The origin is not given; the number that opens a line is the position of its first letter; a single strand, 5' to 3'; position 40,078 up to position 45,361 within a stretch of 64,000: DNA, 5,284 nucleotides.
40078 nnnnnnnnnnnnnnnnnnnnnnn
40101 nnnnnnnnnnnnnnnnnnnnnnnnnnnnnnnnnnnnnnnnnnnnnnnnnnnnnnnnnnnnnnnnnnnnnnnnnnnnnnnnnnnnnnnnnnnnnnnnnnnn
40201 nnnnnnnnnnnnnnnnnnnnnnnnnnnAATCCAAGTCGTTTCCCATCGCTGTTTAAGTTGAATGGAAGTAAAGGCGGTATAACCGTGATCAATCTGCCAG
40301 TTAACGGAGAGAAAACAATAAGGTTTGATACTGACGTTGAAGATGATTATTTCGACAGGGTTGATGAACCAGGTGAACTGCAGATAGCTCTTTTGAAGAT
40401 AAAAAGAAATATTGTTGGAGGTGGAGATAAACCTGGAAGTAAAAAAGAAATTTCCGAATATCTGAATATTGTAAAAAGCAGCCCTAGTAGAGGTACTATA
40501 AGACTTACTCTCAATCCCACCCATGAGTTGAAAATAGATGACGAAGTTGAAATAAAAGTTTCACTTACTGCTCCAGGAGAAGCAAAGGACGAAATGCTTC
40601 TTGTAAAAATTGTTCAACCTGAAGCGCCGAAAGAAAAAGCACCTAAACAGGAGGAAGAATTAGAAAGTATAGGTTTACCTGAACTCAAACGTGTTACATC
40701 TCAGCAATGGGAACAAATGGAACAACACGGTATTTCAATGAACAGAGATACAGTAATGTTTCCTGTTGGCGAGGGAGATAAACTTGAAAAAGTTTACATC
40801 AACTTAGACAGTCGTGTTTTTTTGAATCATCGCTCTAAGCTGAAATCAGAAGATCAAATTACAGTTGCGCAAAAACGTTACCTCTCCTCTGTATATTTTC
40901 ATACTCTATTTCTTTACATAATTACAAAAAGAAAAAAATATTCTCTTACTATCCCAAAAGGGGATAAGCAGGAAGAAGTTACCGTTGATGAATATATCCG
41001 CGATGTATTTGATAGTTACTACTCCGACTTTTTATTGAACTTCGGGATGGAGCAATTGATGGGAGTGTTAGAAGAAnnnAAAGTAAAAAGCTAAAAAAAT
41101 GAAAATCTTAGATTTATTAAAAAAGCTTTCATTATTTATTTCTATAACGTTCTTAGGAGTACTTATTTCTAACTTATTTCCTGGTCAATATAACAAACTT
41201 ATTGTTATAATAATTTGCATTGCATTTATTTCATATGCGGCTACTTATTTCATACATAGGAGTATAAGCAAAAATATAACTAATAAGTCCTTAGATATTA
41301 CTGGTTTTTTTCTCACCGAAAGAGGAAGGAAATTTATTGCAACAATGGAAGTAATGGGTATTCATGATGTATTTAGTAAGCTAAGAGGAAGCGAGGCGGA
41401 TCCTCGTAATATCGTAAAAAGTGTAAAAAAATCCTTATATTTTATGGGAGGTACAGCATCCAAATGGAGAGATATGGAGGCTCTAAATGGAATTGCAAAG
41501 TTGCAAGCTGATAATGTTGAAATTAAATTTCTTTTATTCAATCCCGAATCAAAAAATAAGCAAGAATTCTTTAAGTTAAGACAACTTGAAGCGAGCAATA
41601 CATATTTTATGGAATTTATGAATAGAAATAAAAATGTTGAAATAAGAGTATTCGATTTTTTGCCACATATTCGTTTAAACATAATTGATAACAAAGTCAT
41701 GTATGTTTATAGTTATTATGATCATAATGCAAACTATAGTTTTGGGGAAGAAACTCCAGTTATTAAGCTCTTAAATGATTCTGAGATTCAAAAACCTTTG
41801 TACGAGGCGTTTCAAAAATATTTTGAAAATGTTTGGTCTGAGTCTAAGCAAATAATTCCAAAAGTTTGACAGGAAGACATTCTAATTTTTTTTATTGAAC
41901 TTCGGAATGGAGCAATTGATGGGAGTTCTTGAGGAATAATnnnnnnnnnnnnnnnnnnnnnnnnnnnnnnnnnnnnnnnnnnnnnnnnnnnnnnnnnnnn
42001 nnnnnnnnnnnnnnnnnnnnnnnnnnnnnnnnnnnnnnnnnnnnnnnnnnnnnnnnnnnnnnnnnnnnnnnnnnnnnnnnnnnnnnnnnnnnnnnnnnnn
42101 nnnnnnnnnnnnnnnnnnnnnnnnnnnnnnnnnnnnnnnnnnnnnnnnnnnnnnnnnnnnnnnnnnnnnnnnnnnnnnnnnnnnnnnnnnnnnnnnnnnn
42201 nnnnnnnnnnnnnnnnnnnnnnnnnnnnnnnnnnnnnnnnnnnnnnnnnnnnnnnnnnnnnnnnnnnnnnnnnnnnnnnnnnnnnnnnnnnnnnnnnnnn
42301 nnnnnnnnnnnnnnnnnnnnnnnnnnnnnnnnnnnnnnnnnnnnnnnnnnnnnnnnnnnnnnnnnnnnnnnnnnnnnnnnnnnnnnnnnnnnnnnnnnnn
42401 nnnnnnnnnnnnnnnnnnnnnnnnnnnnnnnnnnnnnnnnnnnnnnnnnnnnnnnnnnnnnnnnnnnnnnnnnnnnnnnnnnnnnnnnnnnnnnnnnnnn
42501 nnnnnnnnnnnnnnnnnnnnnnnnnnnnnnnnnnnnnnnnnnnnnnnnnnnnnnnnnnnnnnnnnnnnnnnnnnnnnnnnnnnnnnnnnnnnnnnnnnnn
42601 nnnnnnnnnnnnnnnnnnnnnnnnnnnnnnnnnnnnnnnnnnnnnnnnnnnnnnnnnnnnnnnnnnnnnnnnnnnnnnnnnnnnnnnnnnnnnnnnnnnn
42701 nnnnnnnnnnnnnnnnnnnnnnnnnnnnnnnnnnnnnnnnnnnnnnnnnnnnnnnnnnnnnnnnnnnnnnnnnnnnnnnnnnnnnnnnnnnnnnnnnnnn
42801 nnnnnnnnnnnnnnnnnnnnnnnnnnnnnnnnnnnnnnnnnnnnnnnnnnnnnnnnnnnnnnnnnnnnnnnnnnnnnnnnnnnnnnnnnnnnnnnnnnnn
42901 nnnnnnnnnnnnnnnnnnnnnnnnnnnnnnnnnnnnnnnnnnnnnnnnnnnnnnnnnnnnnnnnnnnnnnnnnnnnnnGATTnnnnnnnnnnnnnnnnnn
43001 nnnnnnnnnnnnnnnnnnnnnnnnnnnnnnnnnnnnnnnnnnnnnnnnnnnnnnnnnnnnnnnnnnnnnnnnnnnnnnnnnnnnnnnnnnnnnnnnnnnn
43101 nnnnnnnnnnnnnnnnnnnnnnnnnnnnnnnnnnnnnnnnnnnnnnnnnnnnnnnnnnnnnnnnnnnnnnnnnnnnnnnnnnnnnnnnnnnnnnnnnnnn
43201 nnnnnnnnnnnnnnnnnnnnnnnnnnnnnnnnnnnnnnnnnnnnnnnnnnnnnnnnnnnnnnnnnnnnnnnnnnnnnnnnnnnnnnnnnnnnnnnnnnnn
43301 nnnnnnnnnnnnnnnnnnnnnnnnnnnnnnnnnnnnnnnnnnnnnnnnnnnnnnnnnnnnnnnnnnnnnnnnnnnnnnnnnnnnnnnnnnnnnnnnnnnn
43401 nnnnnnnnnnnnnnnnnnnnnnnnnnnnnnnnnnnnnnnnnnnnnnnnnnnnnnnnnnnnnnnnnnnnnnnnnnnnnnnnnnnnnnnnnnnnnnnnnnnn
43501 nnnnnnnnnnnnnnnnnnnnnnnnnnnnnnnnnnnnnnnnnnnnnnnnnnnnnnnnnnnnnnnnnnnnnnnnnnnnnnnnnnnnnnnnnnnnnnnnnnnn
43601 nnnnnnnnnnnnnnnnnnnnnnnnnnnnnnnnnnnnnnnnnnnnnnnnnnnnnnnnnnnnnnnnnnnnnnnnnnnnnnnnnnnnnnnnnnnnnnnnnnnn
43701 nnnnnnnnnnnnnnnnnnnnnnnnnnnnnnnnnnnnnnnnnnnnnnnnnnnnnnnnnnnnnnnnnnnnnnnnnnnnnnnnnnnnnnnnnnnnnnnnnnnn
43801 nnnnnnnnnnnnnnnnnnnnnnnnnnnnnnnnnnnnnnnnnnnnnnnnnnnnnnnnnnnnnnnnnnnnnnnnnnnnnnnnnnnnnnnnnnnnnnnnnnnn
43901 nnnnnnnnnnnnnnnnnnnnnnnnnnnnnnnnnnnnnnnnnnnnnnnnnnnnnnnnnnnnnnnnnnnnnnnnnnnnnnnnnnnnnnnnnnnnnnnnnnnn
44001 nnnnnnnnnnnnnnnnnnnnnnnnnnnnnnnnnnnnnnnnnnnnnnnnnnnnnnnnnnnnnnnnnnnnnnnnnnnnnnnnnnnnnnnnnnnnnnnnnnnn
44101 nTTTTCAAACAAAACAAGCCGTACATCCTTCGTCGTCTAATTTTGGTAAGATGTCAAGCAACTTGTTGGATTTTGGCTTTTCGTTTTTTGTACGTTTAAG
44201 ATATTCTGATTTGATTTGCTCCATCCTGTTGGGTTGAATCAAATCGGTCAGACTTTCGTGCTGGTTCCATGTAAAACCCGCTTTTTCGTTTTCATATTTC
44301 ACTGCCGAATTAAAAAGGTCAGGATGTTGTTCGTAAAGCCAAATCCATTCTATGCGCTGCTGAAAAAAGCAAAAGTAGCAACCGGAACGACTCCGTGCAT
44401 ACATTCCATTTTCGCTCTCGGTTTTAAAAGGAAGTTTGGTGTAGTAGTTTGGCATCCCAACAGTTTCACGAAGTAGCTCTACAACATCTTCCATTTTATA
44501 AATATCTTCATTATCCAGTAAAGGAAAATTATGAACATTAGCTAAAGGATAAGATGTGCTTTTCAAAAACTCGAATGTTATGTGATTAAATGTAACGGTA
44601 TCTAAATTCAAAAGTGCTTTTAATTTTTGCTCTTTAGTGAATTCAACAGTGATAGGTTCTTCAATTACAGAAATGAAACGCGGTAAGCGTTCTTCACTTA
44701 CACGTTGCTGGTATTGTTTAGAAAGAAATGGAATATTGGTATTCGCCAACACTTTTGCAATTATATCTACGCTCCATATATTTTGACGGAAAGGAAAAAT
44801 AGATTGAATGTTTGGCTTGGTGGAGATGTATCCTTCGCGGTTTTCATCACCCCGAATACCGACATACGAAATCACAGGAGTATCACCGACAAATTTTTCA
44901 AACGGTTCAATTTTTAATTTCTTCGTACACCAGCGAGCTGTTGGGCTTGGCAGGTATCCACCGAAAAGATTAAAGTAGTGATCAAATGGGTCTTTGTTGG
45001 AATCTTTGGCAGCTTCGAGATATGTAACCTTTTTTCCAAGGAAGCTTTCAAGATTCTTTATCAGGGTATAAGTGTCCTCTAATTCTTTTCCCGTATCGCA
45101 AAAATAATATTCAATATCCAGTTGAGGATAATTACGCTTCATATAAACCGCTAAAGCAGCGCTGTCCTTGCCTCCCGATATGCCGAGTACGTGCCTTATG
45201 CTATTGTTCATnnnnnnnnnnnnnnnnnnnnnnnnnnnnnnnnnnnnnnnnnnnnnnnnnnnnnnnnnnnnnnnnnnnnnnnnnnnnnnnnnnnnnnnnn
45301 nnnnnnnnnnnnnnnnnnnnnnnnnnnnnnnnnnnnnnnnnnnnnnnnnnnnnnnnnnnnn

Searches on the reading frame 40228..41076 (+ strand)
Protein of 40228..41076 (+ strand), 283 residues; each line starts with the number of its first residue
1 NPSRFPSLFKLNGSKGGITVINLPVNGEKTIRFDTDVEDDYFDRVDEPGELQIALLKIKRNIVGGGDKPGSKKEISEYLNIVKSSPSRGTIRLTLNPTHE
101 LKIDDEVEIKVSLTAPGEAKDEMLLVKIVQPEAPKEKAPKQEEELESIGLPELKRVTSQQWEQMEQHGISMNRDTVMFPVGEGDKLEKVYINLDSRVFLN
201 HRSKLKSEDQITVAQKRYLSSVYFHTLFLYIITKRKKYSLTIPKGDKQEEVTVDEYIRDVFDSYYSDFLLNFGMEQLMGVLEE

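Call 61: search_solved_structures(query=A4, max_evalue=5, show_alignments=1)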
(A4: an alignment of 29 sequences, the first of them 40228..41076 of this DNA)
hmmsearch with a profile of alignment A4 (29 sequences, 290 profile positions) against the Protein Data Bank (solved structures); distinct sequences matched with E-value up to 5: 0.

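Call 96: predict_structure(alignment_id=A6)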
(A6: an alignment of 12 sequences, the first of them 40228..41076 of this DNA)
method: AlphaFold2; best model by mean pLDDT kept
length: 283 residues; sequences in the alignment: 12
mean_pLDDT: 75.5   pTM: 0.44
mean pLDDT of the five models: 75.5, 72.0, 69.3, 65.4, 61.4
residues with pLDDT >= 90: 10; 70-90: 195; 50-70: 51; < 50: 27
segments of 3 or more residues with pLDDT < 50: 63-72, 133-147
pLDDT, mean of each block of 10 residues (from residue 1): 67 72 86 86 76 79 48 65 85 87 84 78 87 46 50 89 84 86 81 87 81 84 83 74 78 71 64 63 59
secondary structure, 60 per line:
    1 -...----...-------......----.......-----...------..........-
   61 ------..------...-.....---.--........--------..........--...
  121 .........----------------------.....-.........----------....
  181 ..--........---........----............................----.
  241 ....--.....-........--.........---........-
elements in order: E9-11 E19-24 E29-35 E50-59 E79-83 E90-97 E106-115 E118-129 E152-156 H158-166 E177-182 E185-192 H196-203 H208-235 E240-244 E247-251 H253-260 H263-271 H275-282

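Call 99: fold_search(model_id=the predicted structure, library=pdb)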
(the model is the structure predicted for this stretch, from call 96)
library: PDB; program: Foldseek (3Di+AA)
matches with E <= 10: 1997; with E <= 0.001: 28
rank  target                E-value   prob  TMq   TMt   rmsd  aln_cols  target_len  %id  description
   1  9gsd_B                8.5e-05  1.00  0.24  0.30   6.1       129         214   12  Cryo-EM structure of mouse PMCA-NPTN complex captured in E2 state (BEF3) (released 2025-08-06)
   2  5xf0_MODEL_1_A        9.6e-05  1.00  0.23  0.48   6.4       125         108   10  Solution structure of the IgI domain of CD147 (released 2018-04-11)
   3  2edn_MODEL_1_A        1.9e-04  1.00  0.22  0.43   7.4       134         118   13  Solution structure of the first ig-like domain from human Myosin-binding protein C, fast-type (released 2007-08-14)
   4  5y32_A                2.0e-04  1.00  0.24  0.30   5.6       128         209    9  Crystal structure of PTP delta Ig1-Ig2 in complex with IL1RAPL1 (released 2017-08-16)
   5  3cx2                  3.8e-04  1.00  0.26  0.56   4.6       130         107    9  Crystal structure of the C1 domain of cardiac isoform of myosin binding protein-C at 1.3A (released 2008-07-01)
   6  7a29_D                4.1e-04  1.00  0.24  0.51   7.4       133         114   13  Cryo-EM structure of the SARS-CoV-2 spike protein bound to neutralizing sybodies (Sb23) 2-up conformation (released 2020-10-21)
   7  9pd2_A                4.1e-04  1.00  0.22  0.37   7.6       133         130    9  Crystal structure of PILRA in complex with Fab portion of antagonist antibody (released 2025-12-17)
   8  2yd5                  4.1e-04  1.00  0.23  0.31  10.2       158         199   12  Crystal structure of the N-terminal Ig1-2 module of Human Receptor Protein Tyrosine Phosphatase LAR (released 2011-04-13)
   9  8yt8_A                4.3e-04  1.00  0.23  0.23   7.6       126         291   19  Cryo-EM structure of the dystrophin glycoprotein complex (released 2024-12-11)
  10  2yd6                  4.3e-04  1.00  0.24  0.33   9.3       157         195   10  Crystal structure of the N-terminal Ig1-2 module of Human Receptor Protein Tyrosine Phosphatase Delta (released 2011-04-13)
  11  8k2j                  4.3e-04  1.00  0.24  0.14   8.2       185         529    7  Crystal structure of Group 3 Oligosaccharide/Monosaccharide-releasing beta-N-acetylgalactosaminidase NgaDssm, apo form (released 2024-04-24)
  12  3pxh                  4.3e-04  0.99  0.23  0.31  10.2       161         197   12  Tandem Ig domains of tyrosine phosphatase LAR (released 2011-03-23)
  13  4edq_A                5.2e-04  1.00  0.25  0.16   4.3       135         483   10  MBP-fusion protein of myosin-binding protein c residues 149-269 (released 2013-03-20)
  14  9jqr_E                5.2e-04  1.00  0.24  0.16   9.5       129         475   13  Cryo-EM structure of the Vgamma9Vdelta2 TCR-engaged BTN3A1-BTN3A2-BTN2A1 complex (released 2025-06-18)
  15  9djw_n                5.5e-04  1.00  0.22  0.44   6.6       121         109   12  X-ray crystal structure of TNFa-VNAR D1 complex (released 2025-09-10)
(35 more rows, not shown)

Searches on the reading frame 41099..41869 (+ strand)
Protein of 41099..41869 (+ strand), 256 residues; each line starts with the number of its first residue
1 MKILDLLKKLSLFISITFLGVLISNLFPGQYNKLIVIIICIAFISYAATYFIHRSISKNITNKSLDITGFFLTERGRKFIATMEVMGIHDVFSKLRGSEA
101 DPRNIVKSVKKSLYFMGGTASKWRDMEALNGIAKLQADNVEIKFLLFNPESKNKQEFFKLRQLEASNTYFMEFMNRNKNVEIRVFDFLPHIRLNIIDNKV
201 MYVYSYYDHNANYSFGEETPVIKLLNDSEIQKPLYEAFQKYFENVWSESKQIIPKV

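Call 6: search_protein_families(library=pfam, proteins=[window:41099-41869:+], max_evalue=1)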
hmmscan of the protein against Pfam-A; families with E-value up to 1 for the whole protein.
window:41099-41869:+ (256 aa): 2 families
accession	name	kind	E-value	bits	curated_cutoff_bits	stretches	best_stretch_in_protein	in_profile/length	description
PF19319.4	DUF5919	-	4.5e-05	23.7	23.5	1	176-252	76-160/161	Domain of unknown function (DUF5919)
PF03719.21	Ribosomal_S5_C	-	0.0021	17.9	21.5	1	81-111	27-56/71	Ribosomal protein S5, C-terminal domain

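Call 7: search_protein_families(library=padloc, proteins=[window:41099-41869:+], max_evalue=1)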
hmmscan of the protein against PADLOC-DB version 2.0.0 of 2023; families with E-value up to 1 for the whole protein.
window:41099-41869:+ (256 aa): 1 family
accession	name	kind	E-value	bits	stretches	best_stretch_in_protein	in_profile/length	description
PDLC00753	Effector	-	0.015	13.1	1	21-86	13-77/184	Exonuclease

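Call 8: search_protein_families(library=ncbifam, proteins=[window:41099-41869:+], max_evalue=1)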
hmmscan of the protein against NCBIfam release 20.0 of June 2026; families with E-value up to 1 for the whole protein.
window:41099-41869:+ (256 aa): 1 family
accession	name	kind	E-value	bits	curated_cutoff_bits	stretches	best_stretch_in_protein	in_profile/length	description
TIGR01021.1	rpsE_bact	equivalog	0.18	11.7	164.05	1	79-114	104-138/156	30S ribosomal protein S5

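Call 27: find_homologous_proteins(query=window:41099-41869:+)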
Query window:41099-41869:+ (256 aa): 1 proteins with E <= 0.001 among 342 candidates.
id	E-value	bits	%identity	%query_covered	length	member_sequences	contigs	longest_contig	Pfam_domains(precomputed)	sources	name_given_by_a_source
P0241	1.5e-163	560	100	100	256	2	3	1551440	-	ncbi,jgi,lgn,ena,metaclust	metaclust:\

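Call 106: find_encoding_contigs(protein=P0241, flank=5000, max_places=5)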
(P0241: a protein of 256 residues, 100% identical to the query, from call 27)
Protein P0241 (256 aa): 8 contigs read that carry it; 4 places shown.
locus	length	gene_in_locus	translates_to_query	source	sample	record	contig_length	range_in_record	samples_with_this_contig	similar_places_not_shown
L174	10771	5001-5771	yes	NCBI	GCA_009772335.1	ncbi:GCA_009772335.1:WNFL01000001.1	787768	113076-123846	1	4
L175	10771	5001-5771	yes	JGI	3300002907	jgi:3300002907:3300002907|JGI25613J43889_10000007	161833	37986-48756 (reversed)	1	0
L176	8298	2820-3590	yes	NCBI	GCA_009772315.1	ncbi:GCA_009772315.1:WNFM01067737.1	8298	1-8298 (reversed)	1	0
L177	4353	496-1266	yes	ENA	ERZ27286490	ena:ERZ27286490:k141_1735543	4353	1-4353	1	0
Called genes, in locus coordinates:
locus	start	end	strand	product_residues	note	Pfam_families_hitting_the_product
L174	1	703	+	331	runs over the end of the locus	PF01555:N6_N4_Mtase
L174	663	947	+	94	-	-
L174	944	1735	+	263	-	PF02086:MethyltransfD12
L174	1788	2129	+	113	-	PF18315:VCH_CASS14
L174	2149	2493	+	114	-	-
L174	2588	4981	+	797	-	-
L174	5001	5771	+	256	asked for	-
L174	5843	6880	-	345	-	PF07714:PK_Tyr_Ser-Thr, PF00069:Pkinase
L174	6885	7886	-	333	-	PF03235:GmrSD_N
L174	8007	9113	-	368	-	PF01507:PAPS_reduct (weak)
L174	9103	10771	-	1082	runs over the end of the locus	PF20703:nSTAND1 (weak)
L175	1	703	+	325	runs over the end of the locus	PF01555:N6_N4_Mtase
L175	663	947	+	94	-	-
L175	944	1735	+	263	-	PF02086:MethyltransfD12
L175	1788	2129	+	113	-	PF18315:VCH_CASS14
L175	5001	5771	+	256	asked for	-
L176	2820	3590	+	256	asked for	-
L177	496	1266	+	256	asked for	-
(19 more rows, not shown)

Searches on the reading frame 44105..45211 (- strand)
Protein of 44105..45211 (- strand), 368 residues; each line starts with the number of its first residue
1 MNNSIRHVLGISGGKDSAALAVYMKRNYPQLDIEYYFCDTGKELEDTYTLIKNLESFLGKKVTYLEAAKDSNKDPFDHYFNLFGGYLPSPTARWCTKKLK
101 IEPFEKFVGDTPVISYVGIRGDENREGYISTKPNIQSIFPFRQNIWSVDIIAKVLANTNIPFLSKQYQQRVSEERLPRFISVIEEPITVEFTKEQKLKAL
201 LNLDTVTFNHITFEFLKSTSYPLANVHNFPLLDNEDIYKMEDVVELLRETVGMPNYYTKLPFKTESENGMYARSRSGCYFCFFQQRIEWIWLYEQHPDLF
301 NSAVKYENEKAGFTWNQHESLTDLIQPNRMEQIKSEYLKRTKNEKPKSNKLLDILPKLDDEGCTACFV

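Call 10: search_protein_families(library=pfam, proteins=[window:44105-45211:-], max_evalue=0.01)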
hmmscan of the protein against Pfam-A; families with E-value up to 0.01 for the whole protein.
window:44105-45211:- (368 aa): 1 family
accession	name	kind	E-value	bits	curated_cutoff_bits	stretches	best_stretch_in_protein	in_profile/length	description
PF01507.26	PAPS_reduct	-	3.8e-07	30.7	22.5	1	7-125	2-114/175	Phosphoadenosine phosphosulfate reductase domain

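Call 11: search_protein_families(library=padloc, proteins=[window:44105-45211:-], max_evalue=0.01)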
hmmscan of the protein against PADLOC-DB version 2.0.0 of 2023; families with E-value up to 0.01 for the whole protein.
window:44105-45211:- (368 aa): 7 families
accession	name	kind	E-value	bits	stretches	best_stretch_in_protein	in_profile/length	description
PDLC02782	SspD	-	4e-92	306.9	2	6-161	1-157/277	SspD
PDLC02510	BrxP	-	7.9e-11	38.9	1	9-126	137-258/779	BrxP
PDLC02662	DndC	-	6.3e-07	26.7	1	79-111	112-146/481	DndC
PDLC02661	DndC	-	9.4e-07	26.1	1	79-111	108-142/468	DndC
PDLC03333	MTase_II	-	0.00072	16.3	1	8-111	46-162/544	Type II methyltransferase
PDLC02659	DndC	-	0.0015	15.3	0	73-108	108-145/586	DndC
PDLC02660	DndC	-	0.0015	15.3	0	73-108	108-145/586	DndC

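Call 57: find_related_loci(query=A3, collection=metagenome_contigs, flank=10000)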
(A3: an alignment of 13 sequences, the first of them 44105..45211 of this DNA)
Query A3 (368 aa) in metagenome_contigs; peptide patterns used: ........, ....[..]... (x = any residue, [..] = any of these).
600 stretches matched a pattern (row limit reached: there are more); 573 encode a relative of the query (tblastn E <= 1e-3); the best 80 are kept; 80 distinct loci.
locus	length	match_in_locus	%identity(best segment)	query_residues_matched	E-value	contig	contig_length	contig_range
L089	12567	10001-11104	62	1-368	2e-157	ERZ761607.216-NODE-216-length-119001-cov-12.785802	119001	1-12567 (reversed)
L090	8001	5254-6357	60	1-368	4e-156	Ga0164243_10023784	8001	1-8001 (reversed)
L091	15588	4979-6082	61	1-368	3e-155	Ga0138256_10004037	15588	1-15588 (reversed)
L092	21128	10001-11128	58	5-368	2e-150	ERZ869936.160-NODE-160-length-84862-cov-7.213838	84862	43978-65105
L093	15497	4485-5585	60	3-368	5e-149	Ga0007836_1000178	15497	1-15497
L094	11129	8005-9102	59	5-368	1e-148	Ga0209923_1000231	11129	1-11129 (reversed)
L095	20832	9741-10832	59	5-368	1e-147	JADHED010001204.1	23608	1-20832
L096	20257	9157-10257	56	1-368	1e-147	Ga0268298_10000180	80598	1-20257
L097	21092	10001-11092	58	4-368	2e-147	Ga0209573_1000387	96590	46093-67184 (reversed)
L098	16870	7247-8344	58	3-368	2e-147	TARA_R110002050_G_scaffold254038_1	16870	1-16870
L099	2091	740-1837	60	3-368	3e-158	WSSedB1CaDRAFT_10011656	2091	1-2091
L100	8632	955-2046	59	5-368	7e-147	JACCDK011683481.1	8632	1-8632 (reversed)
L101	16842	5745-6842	58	3-368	9e-147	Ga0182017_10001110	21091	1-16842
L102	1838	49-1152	58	1-368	1e-158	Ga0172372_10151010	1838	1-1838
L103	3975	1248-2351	58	1-368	6e-151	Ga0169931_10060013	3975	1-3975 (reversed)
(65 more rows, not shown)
